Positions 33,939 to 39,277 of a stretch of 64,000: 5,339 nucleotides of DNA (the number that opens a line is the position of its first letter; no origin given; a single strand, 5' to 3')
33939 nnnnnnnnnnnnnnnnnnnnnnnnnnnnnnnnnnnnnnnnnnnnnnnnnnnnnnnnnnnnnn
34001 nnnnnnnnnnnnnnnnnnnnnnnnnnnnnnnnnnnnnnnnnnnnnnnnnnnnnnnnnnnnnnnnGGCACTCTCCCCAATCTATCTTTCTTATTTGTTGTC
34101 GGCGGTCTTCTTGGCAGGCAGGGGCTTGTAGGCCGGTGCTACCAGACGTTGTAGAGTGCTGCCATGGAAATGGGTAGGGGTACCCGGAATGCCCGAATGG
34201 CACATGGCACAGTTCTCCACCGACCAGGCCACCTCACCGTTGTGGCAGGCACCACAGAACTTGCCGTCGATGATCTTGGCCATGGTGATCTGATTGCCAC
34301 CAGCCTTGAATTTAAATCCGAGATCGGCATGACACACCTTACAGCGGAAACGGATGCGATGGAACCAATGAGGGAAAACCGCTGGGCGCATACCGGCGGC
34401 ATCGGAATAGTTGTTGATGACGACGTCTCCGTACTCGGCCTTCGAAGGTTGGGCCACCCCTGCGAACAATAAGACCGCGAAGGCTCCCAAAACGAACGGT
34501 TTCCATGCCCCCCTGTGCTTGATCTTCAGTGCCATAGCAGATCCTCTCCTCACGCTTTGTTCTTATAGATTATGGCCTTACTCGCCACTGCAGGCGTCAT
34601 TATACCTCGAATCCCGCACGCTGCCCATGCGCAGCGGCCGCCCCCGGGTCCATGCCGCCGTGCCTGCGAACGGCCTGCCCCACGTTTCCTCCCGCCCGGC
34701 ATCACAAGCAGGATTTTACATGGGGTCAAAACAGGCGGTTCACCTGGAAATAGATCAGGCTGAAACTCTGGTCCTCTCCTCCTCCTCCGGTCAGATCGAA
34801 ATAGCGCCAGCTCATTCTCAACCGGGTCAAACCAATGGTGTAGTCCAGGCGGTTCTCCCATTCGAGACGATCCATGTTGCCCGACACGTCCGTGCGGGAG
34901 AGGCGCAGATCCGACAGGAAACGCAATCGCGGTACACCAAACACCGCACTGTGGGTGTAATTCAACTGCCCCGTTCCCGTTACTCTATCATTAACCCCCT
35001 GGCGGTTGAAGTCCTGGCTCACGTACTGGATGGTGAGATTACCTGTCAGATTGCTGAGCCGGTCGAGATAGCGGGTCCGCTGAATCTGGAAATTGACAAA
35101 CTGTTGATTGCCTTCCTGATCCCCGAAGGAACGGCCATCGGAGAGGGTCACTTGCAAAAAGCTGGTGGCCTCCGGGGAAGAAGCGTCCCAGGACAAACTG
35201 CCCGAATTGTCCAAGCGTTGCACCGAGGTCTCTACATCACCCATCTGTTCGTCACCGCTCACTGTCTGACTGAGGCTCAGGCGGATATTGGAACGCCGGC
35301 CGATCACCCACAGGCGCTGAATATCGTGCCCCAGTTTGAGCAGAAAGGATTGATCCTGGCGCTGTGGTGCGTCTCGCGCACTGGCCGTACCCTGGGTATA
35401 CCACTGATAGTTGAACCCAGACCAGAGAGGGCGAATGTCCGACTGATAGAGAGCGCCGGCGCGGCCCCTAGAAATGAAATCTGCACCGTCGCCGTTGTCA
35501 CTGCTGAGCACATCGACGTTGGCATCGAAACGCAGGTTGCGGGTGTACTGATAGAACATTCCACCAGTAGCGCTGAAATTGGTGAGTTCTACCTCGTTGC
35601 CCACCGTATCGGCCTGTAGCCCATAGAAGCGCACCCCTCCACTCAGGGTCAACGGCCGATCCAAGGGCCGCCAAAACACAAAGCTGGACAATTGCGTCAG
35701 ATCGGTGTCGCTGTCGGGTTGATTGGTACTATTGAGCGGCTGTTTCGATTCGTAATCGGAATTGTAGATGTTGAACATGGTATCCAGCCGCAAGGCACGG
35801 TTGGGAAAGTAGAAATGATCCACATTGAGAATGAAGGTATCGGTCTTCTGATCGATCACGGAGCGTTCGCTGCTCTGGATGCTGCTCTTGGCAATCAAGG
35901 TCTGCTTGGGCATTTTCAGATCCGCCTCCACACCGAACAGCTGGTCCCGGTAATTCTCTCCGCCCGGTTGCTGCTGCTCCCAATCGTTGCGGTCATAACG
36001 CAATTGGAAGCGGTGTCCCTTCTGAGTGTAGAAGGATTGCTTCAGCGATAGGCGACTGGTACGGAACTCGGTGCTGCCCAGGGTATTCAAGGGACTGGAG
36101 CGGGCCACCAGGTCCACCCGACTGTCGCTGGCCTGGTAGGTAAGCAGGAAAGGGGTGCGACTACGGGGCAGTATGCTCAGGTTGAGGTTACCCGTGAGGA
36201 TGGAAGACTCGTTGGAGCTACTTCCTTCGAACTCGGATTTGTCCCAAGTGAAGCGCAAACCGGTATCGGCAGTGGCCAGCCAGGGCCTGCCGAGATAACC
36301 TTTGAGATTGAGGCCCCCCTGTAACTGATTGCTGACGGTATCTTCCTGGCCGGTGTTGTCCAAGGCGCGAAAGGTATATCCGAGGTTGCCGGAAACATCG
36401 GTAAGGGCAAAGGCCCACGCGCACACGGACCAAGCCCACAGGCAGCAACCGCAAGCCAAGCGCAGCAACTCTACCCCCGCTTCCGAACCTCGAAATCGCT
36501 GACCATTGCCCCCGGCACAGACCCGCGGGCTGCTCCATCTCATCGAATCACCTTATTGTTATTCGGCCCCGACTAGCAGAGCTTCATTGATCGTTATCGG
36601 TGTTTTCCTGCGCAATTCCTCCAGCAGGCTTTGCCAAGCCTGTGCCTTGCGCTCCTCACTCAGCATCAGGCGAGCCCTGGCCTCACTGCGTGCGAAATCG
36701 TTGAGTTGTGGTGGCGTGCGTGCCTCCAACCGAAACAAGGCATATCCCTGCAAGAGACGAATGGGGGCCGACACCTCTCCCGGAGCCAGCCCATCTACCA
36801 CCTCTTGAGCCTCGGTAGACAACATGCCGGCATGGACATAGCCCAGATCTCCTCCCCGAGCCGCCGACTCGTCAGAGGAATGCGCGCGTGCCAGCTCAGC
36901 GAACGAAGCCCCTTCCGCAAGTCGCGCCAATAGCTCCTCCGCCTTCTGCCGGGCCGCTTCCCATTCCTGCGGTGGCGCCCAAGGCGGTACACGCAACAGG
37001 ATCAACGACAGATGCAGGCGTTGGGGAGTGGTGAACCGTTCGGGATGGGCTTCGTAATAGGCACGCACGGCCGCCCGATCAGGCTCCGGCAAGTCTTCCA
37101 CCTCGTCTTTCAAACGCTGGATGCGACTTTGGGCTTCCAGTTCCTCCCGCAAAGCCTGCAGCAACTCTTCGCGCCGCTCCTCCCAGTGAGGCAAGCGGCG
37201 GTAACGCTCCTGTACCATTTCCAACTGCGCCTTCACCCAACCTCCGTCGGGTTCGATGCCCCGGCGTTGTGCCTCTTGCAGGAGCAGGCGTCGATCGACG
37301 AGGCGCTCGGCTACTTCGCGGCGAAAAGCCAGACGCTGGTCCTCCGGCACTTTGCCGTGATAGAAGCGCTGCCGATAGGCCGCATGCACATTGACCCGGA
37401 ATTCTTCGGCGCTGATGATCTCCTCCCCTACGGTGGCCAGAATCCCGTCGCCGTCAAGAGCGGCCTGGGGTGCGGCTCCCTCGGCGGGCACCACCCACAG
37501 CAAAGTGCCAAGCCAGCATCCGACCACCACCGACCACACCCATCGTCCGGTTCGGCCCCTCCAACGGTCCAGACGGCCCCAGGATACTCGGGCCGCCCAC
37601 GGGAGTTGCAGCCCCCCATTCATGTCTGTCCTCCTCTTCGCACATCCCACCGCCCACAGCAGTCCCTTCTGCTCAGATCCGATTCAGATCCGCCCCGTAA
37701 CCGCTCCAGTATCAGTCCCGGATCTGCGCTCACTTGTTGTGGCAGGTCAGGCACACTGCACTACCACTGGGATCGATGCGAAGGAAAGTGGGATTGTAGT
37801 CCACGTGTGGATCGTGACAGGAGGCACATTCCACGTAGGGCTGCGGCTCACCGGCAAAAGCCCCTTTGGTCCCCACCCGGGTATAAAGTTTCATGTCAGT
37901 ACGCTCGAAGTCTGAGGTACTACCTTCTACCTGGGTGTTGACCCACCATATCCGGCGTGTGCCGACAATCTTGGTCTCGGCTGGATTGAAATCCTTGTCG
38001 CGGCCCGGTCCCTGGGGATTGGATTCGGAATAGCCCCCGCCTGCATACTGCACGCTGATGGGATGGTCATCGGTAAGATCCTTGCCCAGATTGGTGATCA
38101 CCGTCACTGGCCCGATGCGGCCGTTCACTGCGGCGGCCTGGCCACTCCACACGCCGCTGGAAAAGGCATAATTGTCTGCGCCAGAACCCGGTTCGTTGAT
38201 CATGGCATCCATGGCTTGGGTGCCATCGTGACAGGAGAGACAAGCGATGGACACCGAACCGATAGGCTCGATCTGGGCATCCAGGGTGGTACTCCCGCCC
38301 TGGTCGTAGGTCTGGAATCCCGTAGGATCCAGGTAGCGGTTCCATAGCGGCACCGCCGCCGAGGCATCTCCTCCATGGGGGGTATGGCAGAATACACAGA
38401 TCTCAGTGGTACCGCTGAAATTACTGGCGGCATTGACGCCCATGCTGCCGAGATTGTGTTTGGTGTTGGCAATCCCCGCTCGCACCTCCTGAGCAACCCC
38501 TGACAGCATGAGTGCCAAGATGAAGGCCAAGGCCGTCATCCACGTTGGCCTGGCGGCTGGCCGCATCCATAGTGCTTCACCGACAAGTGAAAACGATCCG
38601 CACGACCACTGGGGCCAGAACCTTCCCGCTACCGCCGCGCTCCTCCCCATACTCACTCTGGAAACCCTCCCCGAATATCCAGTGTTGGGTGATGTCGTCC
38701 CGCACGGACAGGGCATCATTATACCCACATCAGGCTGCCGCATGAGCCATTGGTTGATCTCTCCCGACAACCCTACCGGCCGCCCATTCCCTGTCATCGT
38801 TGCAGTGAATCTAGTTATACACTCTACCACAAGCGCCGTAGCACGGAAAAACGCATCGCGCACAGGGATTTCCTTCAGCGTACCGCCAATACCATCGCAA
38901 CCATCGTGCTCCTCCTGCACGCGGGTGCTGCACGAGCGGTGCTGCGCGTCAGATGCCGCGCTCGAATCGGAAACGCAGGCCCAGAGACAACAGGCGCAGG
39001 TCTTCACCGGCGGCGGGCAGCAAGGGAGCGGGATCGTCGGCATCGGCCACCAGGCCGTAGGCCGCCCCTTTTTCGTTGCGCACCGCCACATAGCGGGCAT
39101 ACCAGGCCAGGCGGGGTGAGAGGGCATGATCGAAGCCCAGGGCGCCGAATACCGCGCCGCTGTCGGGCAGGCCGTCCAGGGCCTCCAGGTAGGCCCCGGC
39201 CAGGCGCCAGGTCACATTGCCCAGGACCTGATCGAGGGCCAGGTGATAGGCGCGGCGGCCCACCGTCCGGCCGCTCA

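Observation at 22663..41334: About 19-kb minus-strand cluster encoding a candidate porin / multihaem-cytochrome / cupredoxin extracellular electron-transfer module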

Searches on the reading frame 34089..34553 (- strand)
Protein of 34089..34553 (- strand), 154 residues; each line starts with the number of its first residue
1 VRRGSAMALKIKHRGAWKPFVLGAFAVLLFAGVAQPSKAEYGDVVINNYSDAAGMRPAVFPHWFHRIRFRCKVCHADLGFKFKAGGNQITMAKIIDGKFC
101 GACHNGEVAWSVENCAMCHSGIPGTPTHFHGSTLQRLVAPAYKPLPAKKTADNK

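Call 4: search_protein_families(library=pfam, proteins=[window:34089-34553:-], max_evalue=0.01)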
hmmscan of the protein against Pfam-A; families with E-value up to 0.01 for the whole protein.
window:34089-34553:- (154 aa): 2 families
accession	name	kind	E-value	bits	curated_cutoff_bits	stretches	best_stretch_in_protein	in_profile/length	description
PF14522.11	Cytochrome_C7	-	1.5e-15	57.2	24.8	1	59-120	2-67/67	Cytochrome c7 and related cytochrome c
PF02085.21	Cytochrom_CIII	-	0.00053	20.7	22.9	0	53-77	16-39/101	Class III cytochrome C family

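Call 6: search_protein_families(library=ncbifam, proteins=[window:34089-34553:-], max_evalue=0.01)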
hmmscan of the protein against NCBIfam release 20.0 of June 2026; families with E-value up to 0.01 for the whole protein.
window:34089-34553:- (154 aa): 1 family
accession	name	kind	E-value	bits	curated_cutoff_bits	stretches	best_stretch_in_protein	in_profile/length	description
TIGR04257.1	nanowire_3heme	domain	1.5e-18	66.7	40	1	53-120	8-75/75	c(7)-type cytochrome triheme domain-containing protein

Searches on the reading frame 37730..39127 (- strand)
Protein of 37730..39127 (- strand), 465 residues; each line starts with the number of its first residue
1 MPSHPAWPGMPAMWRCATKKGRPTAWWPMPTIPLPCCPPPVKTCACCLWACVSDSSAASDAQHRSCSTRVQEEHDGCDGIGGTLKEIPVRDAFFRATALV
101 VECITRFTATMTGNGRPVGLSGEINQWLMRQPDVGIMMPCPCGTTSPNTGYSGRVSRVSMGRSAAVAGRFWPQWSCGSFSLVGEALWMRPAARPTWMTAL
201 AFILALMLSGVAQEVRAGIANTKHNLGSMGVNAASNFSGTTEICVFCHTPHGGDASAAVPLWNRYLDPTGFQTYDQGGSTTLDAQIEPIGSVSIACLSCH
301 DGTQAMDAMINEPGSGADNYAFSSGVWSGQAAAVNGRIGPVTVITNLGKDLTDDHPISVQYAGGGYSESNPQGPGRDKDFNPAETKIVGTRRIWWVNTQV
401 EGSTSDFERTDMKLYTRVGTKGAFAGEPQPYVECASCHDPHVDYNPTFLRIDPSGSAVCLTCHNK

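Call 4: search_protein_families(library=pfam, proteins=[window:37730-39127:-], max_evalue=0.01)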
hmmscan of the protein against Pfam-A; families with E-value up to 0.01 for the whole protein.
window:37730-39127:- (465 aa): 1 family
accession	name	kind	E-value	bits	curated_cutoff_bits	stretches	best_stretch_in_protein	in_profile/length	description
PF09699.15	Paired_CXXCH_1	-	3.5e-11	43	20.6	1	433-465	8-38/41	Doubled CXXCH motif (Paired_CXXCH_1)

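Call 6: search_protein_families(library=ncbifam, proteins=[window:37730-39127:-], max_evalue=0.01)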
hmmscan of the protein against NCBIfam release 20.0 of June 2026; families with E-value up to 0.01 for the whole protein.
window:37730-39127:- (465 aa): 5 families
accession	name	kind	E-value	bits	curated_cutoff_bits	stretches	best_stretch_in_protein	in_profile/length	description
TIGR01905.1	paired_CXXCH_1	subfamily_domain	1.2e-08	34.7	25.2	1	433-464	8-37/41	doubled CXXCH domain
TIGR03508.1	decahem_SO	subfamily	9.8e-07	28.5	192.2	1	422-464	179-220/258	DmsE family decaheme c-type cytochrome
NF041028.1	decahem_GSU2203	exception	2.9e-05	23.4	325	1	432-464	175-208/317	GSU2203 family decaheme c-type cytochrome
TIGR03507.1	decahem_SO1788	subfamily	0.00012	20.6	209.3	1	229-314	562-638/672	OmcA/MtrC family decaheme c-type cytochrome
NF008659.0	PRK11659.1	equivalog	0.0062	16.3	184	0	432-464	136-168/188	cytochrome c nitrite reductase pentaheme subunit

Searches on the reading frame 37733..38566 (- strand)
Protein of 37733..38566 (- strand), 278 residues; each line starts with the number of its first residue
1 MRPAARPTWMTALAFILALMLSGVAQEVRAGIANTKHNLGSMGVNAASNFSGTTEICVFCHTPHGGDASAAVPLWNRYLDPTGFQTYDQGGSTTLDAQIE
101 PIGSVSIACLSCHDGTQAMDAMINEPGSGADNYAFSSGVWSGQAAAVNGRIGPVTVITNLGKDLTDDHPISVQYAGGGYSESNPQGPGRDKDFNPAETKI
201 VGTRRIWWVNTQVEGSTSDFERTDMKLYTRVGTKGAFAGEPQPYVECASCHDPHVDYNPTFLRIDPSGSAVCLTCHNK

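Call 8: search_solved_structures(query=window:37733-38566:-, max_evalue=10, show_alignments=3)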
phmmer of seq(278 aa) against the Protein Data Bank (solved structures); distinct sequences matched with E-value up to 10: 6.
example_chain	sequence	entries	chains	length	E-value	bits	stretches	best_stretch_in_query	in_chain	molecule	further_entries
9yuq_N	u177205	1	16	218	1.7e-25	93.5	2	16-176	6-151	Putative multiheme cytochrome c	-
7tfs_A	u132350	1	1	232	2.4e-23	86.4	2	16-195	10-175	Cytochrome c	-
3nr8_B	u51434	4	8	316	0.32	13.8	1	26-71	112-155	Phosphatidylinositol-3,4,5-trisphosphate 5-phosphatase 2 | Phosphatidylinositol 3,4,5-trisphosphate 5-phosphatase 2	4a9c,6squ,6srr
5okn_A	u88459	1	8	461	0.52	13.1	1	26-70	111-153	Phosphatidylinositol 3,4,5-trisphosphate 5-phosphatase 2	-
5okm_A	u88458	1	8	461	0.52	13.1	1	26-70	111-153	Phosphatidylinositol 3,4,5-trisphosphate 5-phosphatase 2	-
5oko_A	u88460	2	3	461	0.53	13.1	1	26-70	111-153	Phosphatidylinositol 3,4,5-trisphosphate 5-phosphatase 2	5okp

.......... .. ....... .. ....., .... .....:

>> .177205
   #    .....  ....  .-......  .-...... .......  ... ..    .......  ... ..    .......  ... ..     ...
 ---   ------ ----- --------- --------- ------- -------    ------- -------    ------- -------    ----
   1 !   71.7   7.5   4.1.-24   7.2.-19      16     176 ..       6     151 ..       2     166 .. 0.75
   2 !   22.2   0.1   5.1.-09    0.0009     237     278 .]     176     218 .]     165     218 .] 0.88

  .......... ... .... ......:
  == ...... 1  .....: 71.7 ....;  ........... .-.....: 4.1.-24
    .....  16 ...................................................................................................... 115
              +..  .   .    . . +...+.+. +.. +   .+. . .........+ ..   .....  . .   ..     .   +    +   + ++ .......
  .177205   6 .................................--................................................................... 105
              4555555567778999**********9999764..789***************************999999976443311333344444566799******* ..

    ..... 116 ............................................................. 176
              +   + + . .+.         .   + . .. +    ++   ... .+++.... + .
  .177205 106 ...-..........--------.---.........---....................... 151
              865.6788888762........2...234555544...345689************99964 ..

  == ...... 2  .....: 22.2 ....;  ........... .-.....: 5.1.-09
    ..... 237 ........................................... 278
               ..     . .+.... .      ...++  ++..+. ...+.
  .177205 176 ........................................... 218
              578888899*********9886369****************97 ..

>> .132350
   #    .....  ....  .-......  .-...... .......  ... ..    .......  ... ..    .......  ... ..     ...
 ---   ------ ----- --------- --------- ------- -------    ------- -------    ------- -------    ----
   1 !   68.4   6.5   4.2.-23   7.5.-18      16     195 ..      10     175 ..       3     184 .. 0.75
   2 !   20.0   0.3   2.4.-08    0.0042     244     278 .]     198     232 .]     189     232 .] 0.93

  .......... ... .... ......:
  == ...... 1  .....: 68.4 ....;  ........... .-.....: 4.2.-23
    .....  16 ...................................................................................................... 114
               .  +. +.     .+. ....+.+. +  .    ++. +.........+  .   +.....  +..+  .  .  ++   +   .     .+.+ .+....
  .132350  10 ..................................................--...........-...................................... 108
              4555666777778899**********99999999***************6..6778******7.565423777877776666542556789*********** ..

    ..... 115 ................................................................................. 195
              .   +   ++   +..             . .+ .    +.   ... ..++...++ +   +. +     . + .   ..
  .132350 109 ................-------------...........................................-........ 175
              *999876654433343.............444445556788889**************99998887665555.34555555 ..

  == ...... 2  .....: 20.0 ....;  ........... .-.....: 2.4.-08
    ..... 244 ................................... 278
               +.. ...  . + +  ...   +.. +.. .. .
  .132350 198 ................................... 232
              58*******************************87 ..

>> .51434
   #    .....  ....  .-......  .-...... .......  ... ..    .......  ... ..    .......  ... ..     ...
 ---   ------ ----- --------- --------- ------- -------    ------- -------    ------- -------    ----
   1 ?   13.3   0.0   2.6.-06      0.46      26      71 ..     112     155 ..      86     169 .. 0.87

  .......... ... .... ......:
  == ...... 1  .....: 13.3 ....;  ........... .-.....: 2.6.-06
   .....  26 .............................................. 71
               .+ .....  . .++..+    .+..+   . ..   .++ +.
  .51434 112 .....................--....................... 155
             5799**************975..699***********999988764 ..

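Call 28: find_homologous_proteins(query=window:37733-38566:-, max_evalue=0.00001)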
Query seq(278 aa) (278 aa): 7352 proteins with E <= 0.00001 among 8000 candidates; the best 120 are listed.
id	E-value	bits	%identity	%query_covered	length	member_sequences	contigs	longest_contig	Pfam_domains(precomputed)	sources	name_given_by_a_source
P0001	1.0e-149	516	81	99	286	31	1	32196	PF09699.16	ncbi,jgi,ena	-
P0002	5.8e-149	513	85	91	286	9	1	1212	PF09699.16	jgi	-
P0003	1.3e-146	506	79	96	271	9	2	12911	PF09699.16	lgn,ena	-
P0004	3.3e-145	501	80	95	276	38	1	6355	PF09699.16,PF14522.12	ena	-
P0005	2.3e-144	498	77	97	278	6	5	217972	PF09699.16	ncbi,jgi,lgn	-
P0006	4.3e-144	497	78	100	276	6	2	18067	PF09699.16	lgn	-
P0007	2.5e-143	495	76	100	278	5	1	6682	PF09699.16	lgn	-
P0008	2.8e-143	495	82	91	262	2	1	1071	PF09699.16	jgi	jgi:predicted CXXCH cytochrome family protein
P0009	5.3e-143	494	78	97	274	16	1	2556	PF09699.16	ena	-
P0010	6.2e-143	494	80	95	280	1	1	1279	PF09699.16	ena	-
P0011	7.5e-143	493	79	94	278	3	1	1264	PF09699.16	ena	-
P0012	1.3e-142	493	76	96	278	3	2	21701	PF09699.16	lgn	-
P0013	7.1e-142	490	77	94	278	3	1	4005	PF09699.16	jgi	jgi:predicted CXXCH cytochrome family protein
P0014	1.7e-141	489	81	91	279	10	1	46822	PF09699.16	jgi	jgi:predicted CXXCH cytochrome family protein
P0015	2.2e-141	489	78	95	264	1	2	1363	PF09699.16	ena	-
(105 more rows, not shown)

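Call 30: find_related_loci(query=A1, collection=genome_contigs, flank=10000)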
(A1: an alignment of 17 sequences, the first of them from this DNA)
Query A1 (278 aa) in genome_contigs; peptide patterns used: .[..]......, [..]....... (x = any residue, [..] = any of these).
600 stretches matched a pattern (row limit reached: there are more); 583 encode a relative of the query (tblastn E <= 1e-3); the best 80 are kept; 80 distinct loci.
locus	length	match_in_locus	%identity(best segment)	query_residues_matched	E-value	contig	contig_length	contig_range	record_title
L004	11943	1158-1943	82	13-278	4e-151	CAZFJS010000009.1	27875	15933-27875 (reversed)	MAG TPA_asm: uncultured Gammaproteobacteria bacterium isolate binchicken_co253_215 genome assembly, contig: NODE_765_len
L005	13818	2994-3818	78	2-278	5e-150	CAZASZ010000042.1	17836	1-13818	MAG TPA_asm: uncultured Gammaproteobacteria bacterium isolate binchicken_co275_411 genome assembly, contig: NODE_4250_le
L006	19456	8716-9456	87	32-278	1e-148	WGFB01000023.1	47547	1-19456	MAG: Gammaproteobacteria bacterium isolate S146_68 k151_21022, whole genome shotgun sequence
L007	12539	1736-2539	77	9-278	1e-145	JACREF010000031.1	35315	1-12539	MAG: Gammaproteobacteria bacterium isolate NC_groundwater_1692_Pr3_B-0.1um_59_58 SR-2_scaffold_141_3282690, whole genome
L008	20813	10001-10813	77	6-278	3e-145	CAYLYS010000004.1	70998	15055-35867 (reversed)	MAG TPA_asm: uncultured Chromatiales bacterium isolate SRP344714_co1_271 genome assembly, contig: NODE_839_length_70998_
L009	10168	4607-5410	79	9-278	5e-143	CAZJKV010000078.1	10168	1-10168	MAG TPA_asm: uncultured Chromatiales bacterium isolate SRP217488_co1_178 genome assembly, contig: NODE_5442_length_10168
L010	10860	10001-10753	83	30-278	2e-142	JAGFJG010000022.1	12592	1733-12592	MAG: Caldilineales bacterium isolate mag.17 k127_3384421, whole genome shotgun sequence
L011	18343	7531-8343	76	3-278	1e-142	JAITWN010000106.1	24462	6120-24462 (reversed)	MAG: Chromatiales bacterium isolate Xx448_bin22 k119_586603, whole genome shotgun sequence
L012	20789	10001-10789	78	17-278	8e-141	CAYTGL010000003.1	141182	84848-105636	MAG TPA_asm: uncultured Chromatiales bacterium isolate SRP344714_co2_391 genome assembly, contig: NODE_237_length_141182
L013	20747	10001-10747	82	31-278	1e-138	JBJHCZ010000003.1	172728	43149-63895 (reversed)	MAG: Chromatiales bacterium isolate SF2967_J5348.maxbin.010 NODE_84_length_172728_cov_8.629469, whole genome shotgun seq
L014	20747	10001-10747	78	29-278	3e-135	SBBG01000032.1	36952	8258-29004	MAG: Gammaproteobacteria bacterium isolate Bin_2_1_1 Ba_contig1193, whole genome shotgun sequence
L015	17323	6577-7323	78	29-278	1e-134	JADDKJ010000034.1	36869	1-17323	MAG: Gammaproteobacteria bacterium isolate bin1 34, whole genome shotgun sequence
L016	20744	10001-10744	78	30-278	2e-134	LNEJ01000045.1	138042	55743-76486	MAG: Gammaproteobacteria bacterium Ga0074134 Ga0074134_142.1, whole genome shotgun sequence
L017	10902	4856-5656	73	14-278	1e-133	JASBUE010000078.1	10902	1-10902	MAG: Candidatus Tenderia sp. isolate BWSM_60 k141_1053482, whole genome shotgun sequence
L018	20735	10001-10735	77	32-278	3e-133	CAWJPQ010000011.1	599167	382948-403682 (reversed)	MAG: uncultured Gammaproteobacteria bacterium isolate MFD02923.bin.2.11 genome assembly, contig: contig_6061, whole geno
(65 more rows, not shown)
